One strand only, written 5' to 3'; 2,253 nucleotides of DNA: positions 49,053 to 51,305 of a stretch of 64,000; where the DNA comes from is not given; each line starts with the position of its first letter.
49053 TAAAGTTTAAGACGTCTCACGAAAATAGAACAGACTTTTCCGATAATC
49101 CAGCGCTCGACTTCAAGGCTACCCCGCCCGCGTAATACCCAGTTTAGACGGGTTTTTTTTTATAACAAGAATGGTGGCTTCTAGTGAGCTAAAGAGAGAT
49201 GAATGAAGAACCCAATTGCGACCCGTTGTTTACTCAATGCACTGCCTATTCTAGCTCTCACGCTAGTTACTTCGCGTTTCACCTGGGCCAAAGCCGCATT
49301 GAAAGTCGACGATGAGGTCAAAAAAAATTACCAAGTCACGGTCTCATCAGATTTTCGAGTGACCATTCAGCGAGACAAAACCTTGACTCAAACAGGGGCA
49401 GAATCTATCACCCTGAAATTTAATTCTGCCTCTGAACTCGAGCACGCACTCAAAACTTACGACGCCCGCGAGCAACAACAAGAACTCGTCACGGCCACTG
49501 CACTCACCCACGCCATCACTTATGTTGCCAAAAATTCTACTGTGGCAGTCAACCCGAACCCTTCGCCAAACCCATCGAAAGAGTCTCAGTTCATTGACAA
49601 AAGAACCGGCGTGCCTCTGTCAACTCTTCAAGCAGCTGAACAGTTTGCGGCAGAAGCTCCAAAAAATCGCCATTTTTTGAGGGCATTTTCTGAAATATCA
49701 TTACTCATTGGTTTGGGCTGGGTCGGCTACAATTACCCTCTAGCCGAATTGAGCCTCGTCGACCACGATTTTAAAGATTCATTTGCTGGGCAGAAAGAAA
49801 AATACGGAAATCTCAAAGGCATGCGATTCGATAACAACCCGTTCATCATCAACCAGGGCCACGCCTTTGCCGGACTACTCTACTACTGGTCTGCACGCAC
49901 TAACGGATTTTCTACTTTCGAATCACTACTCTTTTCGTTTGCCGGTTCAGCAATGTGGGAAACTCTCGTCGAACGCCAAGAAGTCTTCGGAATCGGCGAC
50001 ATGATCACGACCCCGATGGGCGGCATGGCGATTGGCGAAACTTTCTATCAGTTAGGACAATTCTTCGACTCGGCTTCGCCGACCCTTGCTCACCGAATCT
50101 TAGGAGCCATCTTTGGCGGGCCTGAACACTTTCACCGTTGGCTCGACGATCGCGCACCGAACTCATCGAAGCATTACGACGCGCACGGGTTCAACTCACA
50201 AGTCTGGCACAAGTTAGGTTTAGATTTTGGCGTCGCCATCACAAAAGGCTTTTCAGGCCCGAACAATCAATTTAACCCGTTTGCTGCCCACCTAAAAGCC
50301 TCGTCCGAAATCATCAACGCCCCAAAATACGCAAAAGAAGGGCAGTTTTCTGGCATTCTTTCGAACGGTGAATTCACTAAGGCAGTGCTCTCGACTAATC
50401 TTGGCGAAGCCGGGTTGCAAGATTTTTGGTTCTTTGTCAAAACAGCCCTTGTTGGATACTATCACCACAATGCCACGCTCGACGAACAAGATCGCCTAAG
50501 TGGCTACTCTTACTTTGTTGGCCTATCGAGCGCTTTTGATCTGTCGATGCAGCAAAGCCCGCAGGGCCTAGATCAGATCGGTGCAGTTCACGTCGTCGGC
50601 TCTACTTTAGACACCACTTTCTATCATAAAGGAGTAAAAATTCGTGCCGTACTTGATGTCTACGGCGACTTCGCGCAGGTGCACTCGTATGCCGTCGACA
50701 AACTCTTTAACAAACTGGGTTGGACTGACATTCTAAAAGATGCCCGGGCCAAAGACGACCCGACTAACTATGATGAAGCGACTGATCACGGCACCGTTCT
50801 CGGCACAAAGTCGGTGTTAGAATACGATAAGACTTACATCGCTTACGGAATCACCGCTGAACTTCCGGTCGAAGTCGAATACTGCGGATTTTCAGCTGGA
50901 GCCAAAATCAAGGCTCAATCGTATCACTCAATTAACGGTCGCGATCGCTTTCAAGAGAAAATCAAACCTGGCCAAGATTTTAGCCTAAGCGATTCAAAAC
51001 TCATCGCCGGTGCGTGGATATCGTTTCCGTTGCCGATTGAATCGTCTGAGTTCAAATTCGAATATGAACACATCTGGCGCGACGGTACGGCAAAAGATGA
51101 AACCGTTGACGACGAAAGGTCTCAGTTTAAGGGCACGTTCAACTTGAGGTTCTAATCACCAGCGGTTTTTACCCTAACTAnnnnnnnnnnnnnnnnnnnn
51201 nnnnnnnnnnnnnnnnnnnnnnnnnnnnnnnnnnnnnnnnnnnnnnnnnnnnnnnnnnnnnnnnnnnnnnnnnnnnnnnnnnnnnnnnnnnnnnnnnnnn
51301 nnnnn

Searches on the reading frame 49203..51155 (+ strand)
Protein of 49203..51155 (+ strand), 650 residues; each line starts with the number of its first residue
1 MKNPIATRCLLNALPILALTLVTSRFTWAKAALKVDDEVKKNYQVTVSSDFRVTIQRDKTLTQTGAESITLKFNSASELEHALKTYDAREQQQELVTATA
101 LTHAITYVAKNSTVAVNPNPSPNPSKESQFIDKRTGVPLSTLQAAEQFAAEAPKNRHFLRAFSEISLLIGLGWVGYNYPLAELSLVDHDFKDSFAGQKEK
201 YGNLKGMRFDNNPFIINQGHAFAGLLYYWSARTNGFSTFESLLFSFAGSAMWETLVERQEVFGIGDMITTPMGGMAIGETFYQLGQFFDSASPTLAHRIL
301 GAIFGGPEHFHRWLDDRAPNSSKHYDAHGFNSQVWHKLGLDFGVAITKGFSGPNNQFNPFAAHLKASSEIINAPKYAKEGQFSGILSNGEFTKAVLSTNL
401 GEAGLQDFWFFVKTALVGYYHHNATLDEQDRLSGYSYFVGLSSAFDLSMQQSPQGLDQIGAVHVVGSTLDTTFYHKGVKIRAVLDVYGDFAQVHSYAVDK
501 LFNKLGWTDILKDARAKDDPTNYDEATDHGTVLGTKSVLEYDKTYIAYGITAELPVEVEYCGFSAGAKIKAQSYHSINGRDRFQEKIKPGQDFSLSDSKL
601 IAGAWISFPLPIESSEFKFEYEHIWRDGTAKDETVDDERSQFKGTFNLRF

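Call 75: search_protein_families(library=pfam, proteins=[window:49203-51155:+], max_evalue=0.00001)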
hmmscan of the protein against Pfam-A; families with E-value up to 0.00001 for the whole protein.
window:49203-51155:+ (650 aa): 1 family
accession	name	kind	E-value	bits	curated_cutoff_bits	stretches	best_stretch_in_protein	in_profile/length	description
PF13084.11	DUF3943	-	3.5e-24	85.2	27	1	206-302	1-99/108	Domain of unknown function (DUF3943)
